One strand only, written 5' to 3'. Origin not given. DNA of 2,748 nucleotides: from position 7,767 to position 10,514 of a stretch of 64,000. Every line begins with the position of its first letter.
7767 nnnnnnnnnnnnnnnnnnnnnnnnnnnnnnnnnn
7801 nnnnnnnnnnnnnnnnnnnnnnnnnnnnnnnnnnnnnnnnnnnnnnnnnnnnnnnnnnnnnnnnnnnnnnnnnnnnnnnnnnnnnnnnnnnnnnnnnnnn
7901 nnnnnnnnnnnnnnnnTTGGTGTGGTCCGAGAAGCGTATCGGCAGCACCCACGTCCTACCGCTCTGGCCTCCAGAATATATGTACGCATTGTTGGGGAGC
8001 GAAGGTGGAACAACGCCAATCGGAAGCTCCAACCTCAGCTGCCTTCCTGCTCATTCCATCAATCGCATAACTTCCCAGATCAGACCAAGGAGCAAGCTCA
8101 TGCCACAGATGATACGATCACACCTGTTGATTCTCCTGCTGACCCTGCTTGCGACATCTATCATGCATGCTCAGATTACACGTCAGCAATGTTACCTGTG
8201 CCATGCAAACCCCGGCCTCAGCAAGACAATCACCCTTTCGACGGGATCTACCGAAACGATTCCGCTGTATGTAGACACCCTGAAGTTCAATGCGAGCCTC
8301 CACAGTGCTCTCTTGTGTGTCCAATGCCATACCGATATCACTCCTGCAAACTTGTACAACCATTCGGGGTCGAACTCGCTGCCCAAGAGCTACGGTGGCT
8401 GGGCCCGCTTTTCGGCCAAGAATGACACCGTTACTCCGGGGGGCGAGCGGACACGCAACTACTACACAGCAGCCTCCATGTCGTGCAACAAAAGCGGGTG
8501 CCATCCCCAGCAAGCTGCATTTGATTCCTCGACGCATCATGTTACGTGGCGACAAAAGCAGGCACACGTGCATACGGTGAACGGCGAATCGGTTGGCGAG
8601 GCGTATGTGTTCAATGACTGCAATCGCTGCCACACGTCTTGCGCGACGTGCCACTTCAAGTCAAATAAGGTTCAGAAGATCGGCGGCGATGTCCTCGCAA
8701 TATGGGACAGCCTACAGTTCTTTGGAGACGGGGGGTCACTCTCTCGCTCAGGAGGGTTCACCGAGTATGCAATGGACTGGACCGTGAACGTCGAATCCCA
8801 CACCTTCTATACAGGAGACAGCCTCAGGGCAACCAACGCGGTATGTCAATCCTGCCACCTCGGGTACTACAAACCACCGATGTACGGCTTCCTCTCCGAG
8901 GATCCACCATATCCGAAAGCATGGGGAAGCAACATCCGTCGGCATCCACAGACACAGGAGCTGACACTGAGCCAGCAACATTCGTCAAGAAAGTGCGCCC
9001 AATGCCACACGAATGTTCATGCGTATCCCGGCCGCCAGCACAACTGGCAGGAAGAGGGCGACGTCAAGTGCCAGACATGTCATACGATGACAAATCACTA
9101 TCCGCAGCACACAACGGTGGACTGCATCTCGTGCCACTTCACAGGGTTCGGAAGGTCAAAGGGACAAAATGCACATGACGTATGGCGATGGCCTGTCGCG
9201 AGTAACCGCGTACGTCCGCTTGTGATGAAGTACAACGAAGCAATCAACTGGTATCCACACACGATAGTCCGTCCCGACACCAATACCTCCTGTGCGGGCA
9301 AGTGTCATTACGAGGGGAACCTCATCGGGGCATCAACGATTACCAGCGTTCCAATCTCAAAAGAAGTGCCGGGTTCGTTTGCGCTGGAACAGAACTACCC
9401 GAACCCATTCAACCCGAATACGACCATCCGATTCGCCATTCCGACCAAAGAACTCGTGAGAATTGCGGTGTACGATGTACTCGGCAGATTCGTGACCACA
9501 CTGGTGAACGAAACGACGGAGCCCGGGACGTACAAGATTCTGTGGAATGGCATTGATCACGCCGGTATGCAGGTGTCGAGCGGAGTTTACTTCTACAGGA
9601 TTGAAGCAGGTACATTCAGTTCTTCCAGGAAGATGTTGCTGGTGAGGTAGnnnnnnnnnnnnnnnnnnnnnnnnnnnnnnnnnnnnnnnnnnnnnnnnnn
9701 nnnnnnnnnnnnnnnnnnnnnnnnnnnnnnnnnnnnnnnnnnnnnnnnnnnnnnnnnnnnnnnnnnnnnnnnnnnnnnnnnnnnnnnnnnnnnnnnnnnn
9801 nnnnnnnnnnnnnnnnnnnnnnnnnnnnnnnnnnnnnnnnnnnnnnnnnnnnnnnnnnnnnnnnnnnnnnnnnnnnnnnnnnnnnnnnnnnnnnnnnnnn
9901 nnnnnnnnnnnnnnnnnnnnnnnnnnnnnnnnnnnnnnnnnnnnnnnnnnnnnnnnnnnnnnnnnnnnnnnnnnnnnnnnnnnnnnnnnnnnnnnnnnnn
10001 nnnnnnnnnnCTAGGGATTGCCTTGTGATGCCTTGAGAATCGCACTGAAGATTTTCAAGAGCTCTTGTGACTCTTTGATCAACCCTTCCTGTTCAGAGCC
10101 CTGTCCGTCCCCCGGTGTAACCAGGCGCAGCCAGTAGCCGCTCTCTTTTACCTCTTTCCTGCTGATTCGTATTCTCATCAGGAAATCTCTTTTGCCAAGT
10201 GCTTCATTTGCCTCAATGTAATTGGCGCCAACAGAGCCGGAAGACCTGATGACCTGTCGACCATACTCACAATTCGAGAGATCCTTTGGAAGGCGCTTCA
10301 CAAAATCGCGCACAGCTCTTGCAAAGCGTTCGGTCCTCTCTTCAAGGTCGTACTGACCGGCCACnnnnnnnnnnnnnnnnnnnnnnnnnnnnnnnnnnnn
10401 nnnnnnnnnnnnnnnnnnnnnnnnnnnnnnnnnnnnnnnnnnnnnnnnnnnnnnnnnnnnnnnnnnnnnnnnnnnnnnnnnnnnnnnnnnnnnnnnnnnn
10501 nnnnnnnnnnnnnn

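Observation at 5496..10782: Orphan copy of an internal comM segment 5.1 kb from the intact gene: direct repeats bracket an AT-richer cargo block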

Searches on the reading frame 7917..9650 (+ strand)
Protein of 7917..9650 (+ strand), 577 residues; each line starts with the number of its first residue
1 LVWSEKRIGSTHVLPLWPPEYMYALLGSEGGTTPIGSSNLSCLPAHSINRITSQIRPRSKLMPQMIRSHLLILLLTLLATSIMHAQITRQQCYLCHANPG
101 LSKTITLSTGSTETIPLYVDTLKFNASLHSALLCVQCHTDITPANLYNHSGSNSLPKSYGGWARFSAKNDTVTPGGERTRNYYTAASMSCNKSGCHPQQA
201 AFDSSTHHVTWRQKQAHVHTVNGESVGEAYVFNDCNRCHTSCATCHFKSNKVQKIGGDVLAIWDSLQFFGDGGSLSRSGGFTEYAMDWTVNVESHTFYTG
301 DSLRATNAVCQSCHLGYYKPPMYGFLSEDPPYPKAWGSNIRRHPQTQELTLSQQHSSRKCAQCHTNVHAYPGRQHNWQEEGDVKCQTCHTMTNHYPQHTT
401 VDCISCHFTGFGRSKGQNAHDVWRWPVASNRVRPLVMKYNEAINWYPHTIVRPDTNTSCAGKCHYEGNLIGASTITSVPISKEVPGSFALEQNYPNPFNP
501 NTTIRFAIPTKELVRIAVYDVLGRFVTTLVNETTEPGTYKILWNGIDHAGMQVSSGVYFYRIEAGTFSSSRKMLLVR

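Call 7: search_protein_families(library=pfam, proteins=[window:7917-9650:+])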
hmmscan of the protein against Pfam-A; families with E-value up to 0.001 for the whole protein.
window:7917-9650:+ (577 aa): 3 families
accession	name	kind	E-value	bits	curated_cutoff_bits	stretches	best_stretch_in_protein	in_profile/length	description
PF18962.6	Por_Secre_tail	-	4.2e-07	30.6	27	1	494-573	2-73/75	Secretion system C-terminal sorting domain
PF13860.13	FlgD_ig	-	3.7e-05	24.1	27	1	514-564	25-75/79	FlgD Ig-like domain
PF14522.11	Cytochrome_C7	-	0.00023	21.4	24.8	0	355-407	8-66/67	Cytochrome c7 and related cytochrome c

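Call 33: find_homologous_proteins(query=window:8100-9647:+, max_evalue=1e-10)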
Query seq(516 aa) (516 aa): 4353 proteins with E <= 1e-10 among 8000 candidates; the best 120 are listed.
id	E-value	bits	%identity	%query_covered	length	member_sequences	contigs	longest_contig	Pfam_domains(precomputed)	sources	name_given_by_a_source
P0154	0.0e+0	1236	100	100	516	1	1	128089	PF18962.8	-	-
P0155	2.8e-295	998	79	99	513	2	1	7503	PF18962.8,PF14522.12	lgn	-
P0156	1.2e-289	979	77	100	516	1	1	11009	PF18962.8,PF13860.13,PF14522.12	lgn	-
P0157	2.9e-285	965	76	100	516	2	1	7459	PF18962.8,PF13860.13,PF14522.12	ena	-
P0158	3.4e-275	932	75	96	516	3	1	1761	PF18962.8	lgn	-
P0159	9.7e-260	881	70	100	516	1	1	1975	PF13860.13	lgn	-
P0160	1.2e-207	709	61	98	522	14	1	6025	PF18962.8,PF14522.12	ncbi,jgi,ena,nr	ncbi:MAG: hypothetical protein COS95_04230 [Ignavibacteriales bacterium CG07_land_8_20_14_0_80_59_12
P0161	6.5e-206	703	59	95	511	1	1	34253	PF18962.8,PF13860.13,PF14522.12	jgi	jgi:hypothetical protein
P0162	2.2e-205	701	61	98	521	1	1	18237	PF18962.8,PF14522.12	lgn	-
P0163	1.7e-202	692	64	81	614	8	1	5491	PF18962.8,PF13860.13,PF14522.12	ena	-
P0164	7.2e-201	687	57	99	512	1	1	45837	PF18962.8,PF14522.12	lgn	-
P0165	2.4e-200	685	78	70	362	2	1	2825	PF14522.12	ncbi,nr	ncbi:MAG: hypothetical protein HYZ34_00920, partial [Ignavibacteriae bacterium]|nr:hypothetical prot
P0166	1.7e-199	682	58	100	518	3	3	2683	PF18962.8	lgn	-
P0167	8.4e-199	680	57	96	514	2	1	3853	PF18962.8,PF13860.13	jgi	jgi:hypothetical protein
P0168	8.8e-197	673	55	99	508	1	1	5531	PF18962.8,PF13860.13,PF14522.12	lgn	-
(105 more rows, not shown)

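Call 34: find_encoding_contigs(protein=P0156, flank=10000, max_places=3)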
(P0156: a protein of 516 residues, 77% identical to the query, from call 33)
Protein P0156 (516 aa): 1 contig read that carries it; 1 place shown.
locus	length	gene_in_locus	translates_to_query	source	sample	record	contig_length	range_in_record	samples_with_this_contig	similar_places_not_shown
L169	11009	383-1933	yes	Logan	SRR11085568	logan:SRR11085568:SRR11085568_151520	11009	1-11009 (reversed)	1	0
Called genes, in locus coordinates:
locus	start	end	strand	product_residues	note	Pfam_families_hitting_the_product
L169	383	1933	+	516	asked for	PF14522:Cytochrome_C7 (faint), PF18962:Por_Secre_tail (weak), PF13860:FlgD_ig (weak)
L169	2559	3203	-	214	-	PF13489:Methyltransf_23, PF08241:Methyltransf_11, PF08242:Methyltransf_12, PF13649:Methyltransf_25, PF13847:Methyltransf_31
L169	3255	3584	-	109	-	-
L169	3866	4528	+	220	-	PF01210:NAD_Gly3P_dh_N (faint), PF02558:ApbA (weak), PF03807:F420_oxidored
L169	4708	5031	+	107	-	PF05597:Phasin (weak)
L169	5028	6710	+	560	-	PF03109:ABC1, PF27536:UbiB_helical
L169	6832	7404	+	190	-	PF03729:DUF308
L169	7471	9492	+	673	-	PF06480:FtsH_ext (weak), PF00004:AAA, PF17862:AAA_lid_3, PF01434:Peptidase_M41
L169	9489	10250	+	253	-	PF02405:MlaE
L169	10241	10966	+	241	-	PF00005:ABC_tran, PF13304:AAA_21 (faint)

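Call 35: find_encoding_contigs(protein=P0155, flank=10000, max_places=3)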
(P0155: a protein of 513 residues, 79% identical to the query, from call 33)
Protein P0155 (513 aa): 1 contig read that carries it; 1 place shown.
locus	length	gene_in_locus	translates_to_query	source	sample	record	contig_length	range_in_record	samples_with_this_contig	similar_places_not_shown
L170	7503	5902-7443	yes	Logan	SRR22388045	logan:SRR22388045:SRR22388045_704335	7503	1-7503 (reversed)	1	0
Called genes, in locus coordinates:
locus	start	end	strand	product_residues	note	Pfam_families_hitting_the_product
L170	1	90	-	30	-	?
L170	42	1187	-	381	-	PF00686:CBM_20 (weak), PF00756:Esterase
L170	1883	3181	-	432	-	-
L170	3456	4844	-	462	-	PF00672:HAMP, PF00512:HisKA, PF02518:HATPase_c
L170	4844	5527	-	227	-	PF00072:Response_reg, PF00486:Trans_reg_C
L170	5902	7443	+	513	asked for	PF14522:Cytochrome_C7 (faint), PF18962:Por_Secre_tail (weak)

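Call 68: search_protein_families(library=ncbifam, max_evalue=0.00001, proteins=[window:8100-9650:+])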
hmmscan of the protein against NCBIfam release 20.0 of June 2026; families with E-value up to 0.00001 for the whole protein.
window:8100-9650:+ (516 aa): 4 families
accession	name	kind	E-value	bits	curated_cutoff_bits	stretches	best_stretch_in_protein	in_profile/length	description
TIGR04183.1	Por_Secre_tail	domain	1.6e-10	40.8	23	1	433-513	2-70/72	T9SS type A sorting domain-containing protein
NF033707.1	T9SS_sortase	equivalog_domain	1.9e-08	32.5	420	1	431-504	1000-1078/1095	type IX secretion system sortase PorU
NF052323.1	T9SSA_dep_M6i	equivalog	2.8e-07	28.9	600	1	432-507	960-1029/1043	T9SS-dependent M6-like inactivated metalloprotease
NF038113.1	T9SSA_dep_M36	equivalog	3.3e-06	25.6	885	1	431-514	794-868/869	T9SS-dependent M36 family metallopeptidase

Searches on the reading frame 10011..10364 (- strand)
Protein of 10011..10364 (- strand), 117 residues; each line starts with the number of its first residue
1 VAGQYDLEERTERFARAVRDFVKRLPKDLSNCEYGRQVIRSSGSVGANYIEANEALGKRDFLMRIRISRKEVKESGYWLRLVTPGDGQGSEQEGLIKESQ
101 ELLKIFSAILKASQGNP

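Call 7: search_protein_families(library=pfam, proteins=[window:10011-10364:-])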
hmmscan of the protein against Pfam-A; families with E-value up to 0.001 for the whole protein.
window:10011-10364:- (117 aa): 1 family
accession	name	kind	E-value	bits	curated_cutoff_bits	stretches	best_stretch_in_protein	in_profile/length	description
PF05635.17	23S_rRNA_IVP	-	2.7e-11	44.1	33.8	1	9-103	7-101/106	23S rRNA-intervening sequence protein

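Call 68: search_protein_families(library=ncbifam, max_evalue=0.00001, proteins=[window:10011-10364:-])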
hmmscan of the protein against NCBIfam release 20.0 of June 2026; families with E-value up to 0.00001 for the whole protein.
window:10011-10364:- (117 aa): 1 family
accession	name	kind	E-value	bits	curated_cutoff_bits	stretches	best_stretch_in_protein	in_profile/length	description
TIGR02436.1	TIGR02436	subfamily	1.2e-16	60.9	24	1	9-112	3-107/109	four helix bundle protein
